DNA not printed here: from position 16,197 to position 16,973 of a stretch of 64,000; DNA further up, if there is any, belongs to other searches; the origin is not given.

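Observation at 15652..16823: Lower-GC islet with a multi-TM protein followed by a small PD-(D/E)xK-fold-like protein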

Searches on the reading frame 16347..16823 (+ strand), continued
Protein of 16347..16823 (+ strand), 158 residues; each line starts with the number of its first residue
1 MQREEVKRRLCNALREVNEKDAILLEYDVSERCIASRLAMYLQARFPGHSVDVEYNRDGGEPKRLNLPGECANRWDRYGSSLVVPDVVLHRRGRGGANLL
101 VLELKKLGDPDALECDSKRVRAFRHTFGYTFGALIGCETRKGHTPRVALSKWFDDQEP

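Call 76: find_encoding_contigs(protein=P0036, flank=5000, max_places=2)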
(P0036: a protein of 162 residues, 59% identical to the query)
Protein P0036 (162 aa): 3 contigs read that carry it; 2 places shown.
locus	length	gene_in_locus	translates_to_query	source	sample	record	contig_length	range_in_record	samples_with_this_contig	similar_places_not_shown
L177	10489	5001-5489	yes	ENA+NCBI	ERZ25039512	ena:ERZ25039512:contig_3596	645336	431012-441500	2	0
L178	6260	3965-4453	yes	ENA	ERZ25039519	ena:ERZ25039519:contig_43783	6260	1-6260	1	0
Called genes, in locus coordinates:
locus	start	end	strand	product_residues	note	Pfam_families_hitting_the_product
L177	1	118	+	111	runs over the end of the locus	PF05717:TnpB_IS66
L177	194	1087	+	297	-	PF14236:DruA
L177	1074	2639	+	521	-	PF13007:LZ_Tnp_IS66 (weak), PF13005:zf-IS66, PF03050:DDE_Tnp_IS66, PF13817:DDE_Tnp_IS66_C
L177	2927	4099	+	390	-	PF13565:HTH_32 (weak), PF13592:HTH_33, PF13358:DDE_3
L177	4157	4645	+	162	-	-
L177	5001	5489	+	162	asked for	-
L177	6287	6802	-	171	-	-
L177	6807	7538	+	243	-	PF01609:DDE_Tnp_1 (weak)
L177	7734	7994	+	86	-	PF04255:DUF433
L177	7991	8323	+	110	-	PF18480:DUF5615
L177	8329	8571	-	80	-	-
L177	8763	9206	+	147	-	PF12728:HTH_17 (weak), PF03459:TOBE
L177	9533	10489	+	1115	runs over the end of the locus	PF13620:CarboxypepD_reg, PF25183:OMP_b-brl_4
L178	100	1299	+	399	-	PF13007:LZ_Tnp_IS66 (weak), PF13005:zf-IS66, PF03050:DDE_Tnp_IS66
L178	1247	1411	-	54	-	-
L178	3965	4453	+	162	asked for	-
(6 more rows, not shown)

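Call 84: fold_search(model_id=the predicted structure, library=viral)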
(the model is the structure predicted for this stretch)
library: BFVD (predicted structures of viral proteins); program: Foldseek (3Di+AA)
matches with E <= 10: 836; with E <= 0.001: 9
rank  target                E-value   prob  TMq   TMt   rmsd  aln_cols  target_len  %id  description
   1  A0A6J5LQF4            6.4e-05  1.00  0.44  0.26   8.0       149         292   14  COG1468 CRISPR-associated protein Cas4 (RecB family exonuclease) [uncultured Caudovirales phage]
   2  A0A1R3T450            1.8e-04  0.93  0.30  0.16  14.6       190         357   13  Nuclear protein UL24 [Spheniscid alphaherpesvirus 1]
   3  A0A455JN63            1.8e-04  0.92  0.30  0.21  13.4       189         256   18  Protein UL24 homolog [Cervid alphaherpesvirus 2]
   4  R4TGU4                2.0e-04  1.00  0.46  0.53   5.5       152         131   16  PD-(D/E)XK nuclease [Halogranum tailed virus 1]
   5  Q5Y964                2.0e-04  0.96  0.30  0.19  12.7       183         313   16  UL24 [Fibropapilloma-associated turtle herpesvirus]
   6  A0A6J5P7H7            2.7e-04  1.00  0.42  0.46   5.4       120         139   18  Uncharacterized protein (Fragment) [uncultured Caudovirales phage]
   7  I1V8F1                7.5e-04  0.82  0.29  0.21   9.6       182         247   13  Protein UL24 homolog [Equid alphaherpesvirus 8]
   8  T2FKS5                8.0e-04  0.91  0.31  0.29  10.7       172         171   15  Protein UL24 homolog [Suid herpesvirus 1]
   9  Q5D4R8                9.1e-04  0.75  0.27  0.13  10.4       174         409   11  uL24 [anatid alphaherpesvirus 1]
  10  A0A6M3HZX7            1.3e-03  1.00  0.39  0.50   5.6       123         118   16  (no name in the UniProt tables at hand)
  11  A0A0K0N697            1.5e-03  0.51  0.25  0.13  14.0       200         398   10  PD-(D/E)XK endonuclease-like domain-containing protein [Tsukamurella phage TIN4]
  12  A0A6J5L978            1.7e-03  0.84  0.30  0.29  15.2       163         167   11  Uncharacterized protein [uncultured Caudovirales phage]
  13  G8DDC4                2.1e-03  0.99  0.43  0.43   6.4       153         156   14  (no name in the UniProt tables at hand)
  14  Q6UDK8                2.3e-03  0.87  0.24  0.14   7.4        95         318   15  Protein UL24 [Psittacid herpesvirus 1 (isolate Amazon parrot/-/97-0001/1997)]
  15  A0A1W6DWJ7            2.3e-03  0.80  0.30  0.18  10.4       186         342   13  (no name in the UniProt tables at hand)
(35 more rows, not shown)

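Call 85: find_related_loci(query=A1, collection=viral_contigs, flank=5000)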
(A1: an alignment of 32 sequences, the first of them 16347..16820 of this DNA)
Query A1 (158 aa) in viral_contigs; peptide patterns used: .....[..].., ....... (x = any residue, [..] = any of these).
50 stretches matched a pattern, but none encodes a relative of the query by tblastn (E <= 1e-3).

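Call 87: get_annotated_region(hit=H10, flank=4000)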
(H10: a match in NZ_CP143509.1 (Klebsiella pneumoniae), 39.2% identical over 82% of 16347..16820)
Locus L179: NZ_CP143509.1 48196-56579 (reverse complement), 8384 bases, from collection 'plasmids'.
description: Klebsiella pneumoniae strain KP2009864 plasmid pKP2009864_2, complete sequence
organism: Klebsiella pneumoniae (NCBI taxid 573)
taxonomy: Bacteria; Pseudomonadota; Gammaproteobacteria; Enterobacterales; Enterobacteriaceae; Klebsiella; Klebsiella pneumoniae
host: -; source: cell culture,Human rectal swab; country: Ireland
typing (MOB-suite, as given by PLSDB): conjugative; replicon IncFII; relaxase MOBF; mating-pair formation MPF_F
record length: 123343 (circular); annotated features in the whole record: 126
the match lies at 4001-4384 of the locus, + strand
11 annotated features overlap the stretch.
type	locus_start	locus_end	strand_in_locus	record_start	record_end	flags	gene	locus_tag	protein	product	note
CDS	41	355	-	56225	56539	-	-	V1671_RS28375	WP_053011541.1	hypothetical protein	-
CDS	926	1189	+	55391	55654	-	-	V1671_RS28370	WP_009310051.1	hypothetical protein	-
CDS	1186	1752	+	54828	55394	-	-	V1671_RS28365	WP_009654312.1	hypothetical protein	-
CDS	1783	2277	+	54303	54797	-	-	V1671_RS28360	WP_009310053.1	hypothetical protein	-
CDS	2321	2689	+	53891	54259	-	-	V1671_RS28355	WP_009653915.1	hypothetical protein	-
CDS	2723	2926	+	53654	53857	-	-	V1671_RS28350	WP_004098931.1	HHA domain-containing protein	-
CDS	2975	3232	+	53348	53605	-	-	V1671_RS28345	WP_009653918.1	hypothetical protein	-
CDS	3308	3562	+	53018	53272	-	-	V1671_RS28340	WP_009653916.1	hypothetical protein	-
CDS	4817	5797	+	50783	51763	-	-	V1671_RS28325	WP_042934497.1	IS5-like element IS5 family transposase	GO:0006313 - DNA transposition [Evidence IEA]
CDS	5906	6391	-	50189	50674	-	-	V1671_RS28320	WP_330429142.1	hypothetical protein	-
CDS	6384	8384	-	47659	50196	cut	-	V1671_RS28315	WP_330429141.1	hypothetical protein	-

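Call 93: search_protein_families(library=padloc, proteins=[L040:4993-5991:+, L169:5505-6437:+, L022:6434-7558:-, L022:7571-8212:-, L031:6511-7383:+, L078:6475-7281:+, L078:5148-5987:+, L166:3615-4820:-, L166:1795-3612:-, L173:4432-4896:-], max_evalue=0.001)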
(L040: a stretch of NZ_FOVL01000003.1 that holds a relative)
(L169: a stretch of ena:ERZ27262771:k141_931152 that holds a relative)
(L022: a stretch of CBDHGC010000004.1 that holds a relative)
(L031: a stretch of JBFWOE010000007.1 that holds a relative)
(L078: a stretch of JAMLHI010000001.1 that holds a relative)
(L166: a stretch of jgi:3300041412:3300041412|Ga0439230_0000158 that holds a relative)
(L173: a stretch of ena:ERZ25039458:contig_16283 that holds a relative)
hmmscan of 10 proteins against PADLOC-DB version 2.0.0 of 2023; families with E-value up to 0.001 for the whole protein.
L040:4993-5991:+ (333 aa): 0 families

L169:5505-6437:+ (311 aa): 0 families

L022:6434-7558:- (375 aa): 0 families

L022:7571-8212:- (214 aa): 0 families

L031:6511-7383:+ (291 aa): 2 families
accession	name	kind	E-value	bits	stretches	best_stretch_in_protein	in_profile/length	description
PDLC04066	PD-T4-7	-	2e-50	169.7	1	40-289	44-305/337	-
PDLC04065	PD-T4-7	-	4.4e-40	136.3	1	6-285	2-315/333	-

L078:6475-7281:+ (269 aa): 0 families

L078:5148-5987:+ (280 aa): 0 families

L166:3615-4820:- (402 aa): 1 family
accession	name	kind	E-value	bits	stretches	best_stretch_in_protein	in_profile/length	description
PDLC03828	ZacA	-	2e-85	285.7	1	1-400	1-391/396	-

L166:1795-3612:- (606 aa): 1 family
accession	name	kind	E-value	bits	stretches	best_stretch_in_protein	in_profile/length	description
PDLC03829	ZacB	-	3.5e-114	380.8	1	3-601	3-577/586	-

L173:4432-4896:- (155 aa): 2 families
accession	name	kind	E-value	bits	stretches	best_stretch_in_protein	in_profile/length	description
PDLC03209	mREase_II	-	8.1e-54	180.1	1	7-153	13-159/166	Type II methyl-directed restriction enzyme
PDLC03212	mREase_II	-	2.3e-08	32.1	1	32-114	36-116/161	Type II methyl-directed restriction enzyme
